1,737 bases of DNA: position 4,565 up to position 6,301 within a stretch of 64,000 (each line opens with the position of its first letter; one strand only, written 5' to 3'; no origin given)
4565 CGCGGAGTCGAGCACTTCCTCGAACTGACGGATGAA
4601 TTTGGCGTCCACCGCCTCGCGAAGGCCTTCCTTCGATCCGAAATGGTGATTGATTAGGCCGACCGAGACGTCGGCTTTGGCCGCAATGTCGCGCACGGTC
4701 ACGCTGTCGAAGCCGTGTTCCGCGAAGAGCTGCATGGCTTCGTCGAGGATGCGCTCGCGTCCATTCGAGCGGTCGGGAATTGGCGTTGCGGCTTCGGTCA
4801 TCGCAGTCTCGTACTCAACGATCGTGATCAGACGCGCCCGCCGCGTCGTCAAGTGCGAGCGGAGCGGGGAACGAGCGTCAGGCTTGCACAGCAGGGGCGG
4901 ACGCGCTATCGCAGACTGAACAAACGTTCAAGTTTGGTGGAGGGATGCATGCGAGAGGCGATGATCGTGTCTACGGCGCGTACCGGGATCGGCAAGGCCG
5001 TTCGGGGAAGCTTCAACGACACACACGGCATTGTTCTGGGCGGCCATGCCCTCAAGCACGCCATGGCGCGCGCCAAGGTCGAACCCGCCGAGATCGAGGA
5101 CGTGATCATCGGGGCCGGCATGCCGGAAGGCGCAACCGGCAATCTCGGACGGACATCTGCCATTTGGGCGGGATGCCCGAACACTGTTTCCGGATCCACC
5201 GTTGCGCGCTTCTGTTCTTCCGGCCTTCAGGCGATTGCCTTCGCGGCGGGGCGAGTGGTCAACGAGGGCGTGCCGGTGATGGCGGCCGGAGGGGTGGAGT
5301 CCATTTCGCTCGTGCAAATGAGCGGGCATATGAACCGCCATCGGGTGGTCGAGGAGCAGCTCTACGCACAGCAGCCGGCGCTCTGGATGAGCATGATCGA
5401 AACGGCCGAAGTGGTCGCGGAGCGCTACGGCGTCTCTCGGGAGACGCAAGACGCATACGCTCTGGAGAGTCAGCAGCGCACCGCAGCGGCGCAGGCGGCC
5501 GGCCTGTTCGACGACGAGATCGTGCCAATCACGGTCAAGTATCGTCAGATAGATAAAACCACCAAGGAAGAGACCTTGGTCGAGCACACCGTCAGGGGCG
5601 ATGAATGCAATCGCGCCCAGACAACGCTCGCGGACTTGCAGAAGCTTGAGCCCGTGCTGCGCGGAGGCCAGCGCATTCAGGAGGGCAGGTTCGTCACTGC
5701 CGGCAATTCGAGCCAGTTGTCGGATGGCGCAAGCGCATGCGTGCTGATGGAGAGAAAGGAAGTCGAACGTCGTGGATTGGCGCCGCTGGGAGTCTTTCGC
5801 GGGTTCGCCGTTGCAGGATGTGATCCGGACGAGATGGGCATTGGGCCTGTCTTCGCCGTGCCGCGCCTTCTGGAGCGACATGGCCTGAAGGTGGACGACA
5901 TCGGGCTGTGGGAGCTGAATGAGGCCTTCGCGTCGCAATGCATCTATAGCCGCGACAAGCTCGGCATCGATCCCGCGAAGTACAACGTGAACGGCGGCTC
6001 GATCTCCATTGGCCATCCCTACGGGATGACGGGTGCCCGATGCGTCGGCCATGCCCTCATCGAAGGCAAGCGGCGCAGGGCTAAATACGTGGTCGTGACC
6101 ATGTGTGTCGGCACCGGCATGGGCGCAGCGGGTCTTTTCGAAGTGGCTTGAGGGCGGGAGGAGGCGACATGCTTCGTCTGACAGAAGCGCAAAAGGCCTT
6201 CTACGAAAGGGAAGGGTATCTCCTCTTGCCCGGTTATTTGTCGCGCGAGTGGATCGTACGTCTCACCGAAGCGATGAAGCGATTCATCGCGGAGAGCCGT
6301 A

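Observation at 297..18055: Peroxisome-like alpha/beta-oxidation toolkit with a TonB-dependent receptor: candidate pathway for a methyl-branched or isoprenoid lipid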

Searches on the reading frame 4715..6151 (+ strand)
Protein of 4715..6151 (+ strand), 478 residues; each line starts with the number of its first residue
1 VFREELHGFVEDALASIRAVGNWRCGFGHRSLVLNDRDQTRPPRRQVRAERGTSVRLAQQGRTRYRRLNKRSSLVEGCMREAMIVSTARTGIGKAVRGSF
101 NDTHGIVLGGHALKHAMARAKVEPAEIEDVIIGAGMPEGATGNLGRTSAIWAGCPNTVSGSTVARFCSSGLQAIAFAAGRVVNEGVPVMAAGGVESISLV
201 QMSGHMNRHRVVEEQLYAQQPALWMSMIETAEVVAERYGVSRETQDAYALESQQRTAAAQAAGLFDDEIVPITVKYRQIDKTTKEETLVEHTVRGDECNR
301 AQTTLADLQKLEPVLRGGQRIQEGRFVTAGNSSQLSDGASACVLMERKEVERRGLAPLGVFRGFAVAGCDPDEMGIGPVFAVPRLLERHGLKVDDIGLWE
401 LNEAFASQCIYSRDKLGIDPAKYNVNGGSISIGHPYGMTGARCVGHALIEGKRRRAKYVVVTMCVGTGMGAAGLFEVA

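Call 3: search_protein_families(library=pfam, proteins=[window:4715-6151:+], max_evalue=0.01)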
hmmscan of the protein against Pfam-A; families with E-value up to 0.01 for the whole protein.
window:4715-6151:+ (478 aa): 2 families
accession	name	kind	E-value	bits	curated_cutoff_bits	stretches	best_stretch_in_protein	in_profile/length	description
PF00108.29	Thiolase_N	-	1.6e-55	188.7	26.4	1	83-347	2-259/260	Thiolase, N-terminal domain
PF02803.24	Thiolase_C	-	1.2e-41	141.7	27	1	356-476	2-122/123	Thiolase, C-terminal domain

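Call 6: search_protein_families(library=ncbifam, proteins=[window:4715-6151:+], max_evalue=0.001)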
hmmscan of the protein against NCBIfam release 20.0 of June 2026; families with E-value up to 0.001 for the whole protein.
window:4715-6151:+ (478 aa): 34 families (the best 25 are shown)
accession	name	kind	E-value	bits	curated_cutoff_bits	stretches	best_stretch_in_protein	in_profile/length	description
NF005494.0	PRK07108.1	equivalog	5.1e-172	572.2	615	1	79-477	1-391/392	acetyl-CoA C-acyltransferase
NF005805.0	PRK07661.1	equivalog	2.3e-122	408.7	633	1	79-477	1-390/391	acetyl-CoA C-acetyltransferase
TIGR01930.1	AcCoA-C-Actrans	subfamily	8e-119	397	240.55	1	84-476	1-385/385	acetyl-CoA C-acyltransferase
NF006553.0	PRK09052.1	equivalog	3.7e-113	378.5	567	1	79-477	5-398/399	acetyl-CoA C-acyltransferase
NF004853.0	PRK06205.1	subfamily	6.5e-98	328.4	551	1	79-477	1-402/404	acetyl-CoA C-acetyltransferase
NF006552.0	PRK09051.1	subfamily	1.6e-89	300.9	565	1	79-476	3-393/395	beta-ketothiolase BktB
NF042999.1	bketothiol_BktB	equivalog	9.3e-85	285.2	725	1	80-476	3-392/394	beta-ketothiolase BktB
NF005890.0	PRK07851.1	equivalog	1.3e-83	281.3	580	2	218-476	164-403/406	acetyl-CoA C-acetyltransferase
NF006551.0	PRK09050.1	subfamily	5.7e-82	275.9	605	1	79-474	1-397/401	3-oxoadipyl-CoA thiolase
TIGR02430.1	pcaF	equivalog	3.5e-80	270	597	1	80-476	1-398/400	3-oxoadipyl-CoA thiolase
NF006510.0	PRK08947.1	equivalog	3e-79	266.8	519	1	79-476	1-385/387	acetyl-CoA C-acyltransferase FadA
NF006090.0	PRK08242.1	equivalog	1.4e-78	264.8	514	1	79-476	1-400/402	acetyl-CoA C-acetyltransferase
NF005033.0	PRK06445.1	equivalog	4.5e-74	250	511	1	86-476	9-393/395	acetyl-CoA C-acetyltransferase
NF004206.0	PRK05656.1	subfamily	7.8e-74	249.1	688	1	79-472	1-387/392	acetyl-CoA C-acetyltransferase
NF006086.0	PRK08235.1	equivalog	1.2e-72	245.2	526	1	79-477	1-392/393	acetyl-CoA C-acetyltransferase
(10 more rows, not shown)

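Call 54: search_solved_structures(query=window:4949-6151:+, max_evalue=1e-40)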
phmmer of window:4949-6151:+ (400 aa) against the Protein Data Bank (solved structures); distinct sequences matched with E-value up to 1e-40: 83 (the best 60 are shown).
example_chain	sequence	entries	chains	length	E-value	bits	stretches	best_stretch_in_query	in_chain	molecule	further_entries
8gqg_A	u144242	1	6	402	4.2e-126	424.3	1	1-399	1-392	Thiolase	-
2c7y_A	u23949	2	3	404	2e-90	307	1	4-398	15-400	3-KETOACYL-COA THIOLASE 2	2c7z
2wu9_A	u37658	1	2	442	2.7e-90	306.5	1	4-398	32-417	3-KETOACYL-COA THIOLASE 2, PEROXISOMAL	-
2wua_A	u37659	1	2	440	7.1e-85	288.7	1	4-398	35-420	ACETOACETYL COA THIOLASE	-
2iik_A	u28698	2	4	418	1.3e-81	278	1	4-398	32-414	3-ketoacyl-CoA thiolase, peroxisomal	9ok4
8jg3_A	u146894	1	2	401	4.3e-69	236.7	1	1-397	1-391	Acetyl-CoA C-acetyltransferase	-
4nzs_A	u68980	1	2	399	2.1e-68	234.4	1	2-398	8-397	Beta-ketothiolase BktB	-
4w61_A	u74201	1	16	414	2.4e-68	234.3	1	2-398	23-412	Beta-ketothiolase BktB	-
1m1t_A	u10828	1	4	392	2.1e-67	231.2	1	5-396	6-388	Acetyl-CoA acetyltransferase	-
1m4s_A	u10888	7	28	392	3.3e-67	230.5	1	5-396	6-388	Acetyl-CoA acetyltransferase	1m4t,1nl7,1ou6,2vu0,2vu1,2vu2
1dlu_A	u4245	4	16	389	4.5e-67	230.1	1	5-396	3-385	BIOSYNTHETIC THIOLASE | BIOSYNTHETIC THIOLASE ACETYLATED AT CYS89 | PROTEIN (ACETOACETYL-COA THIOLASE)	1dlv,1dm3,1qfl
7lbz_A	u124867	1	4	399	7.2e-67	229.4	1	5-396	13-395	Acetyl-CoA acetyltransferase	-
2wkv_A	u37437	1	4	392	1.6e-66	228.2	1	5-396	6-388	ACETYL-COA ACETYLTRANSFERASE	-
2wku_A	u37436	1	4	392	1.7e-66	228.2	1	5-396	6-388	ACETYL-COA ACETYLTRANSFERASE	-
7lcl_A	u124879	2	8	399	2.1e-66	227.9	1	5-396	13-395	Acetyl-CoA acetyltransferase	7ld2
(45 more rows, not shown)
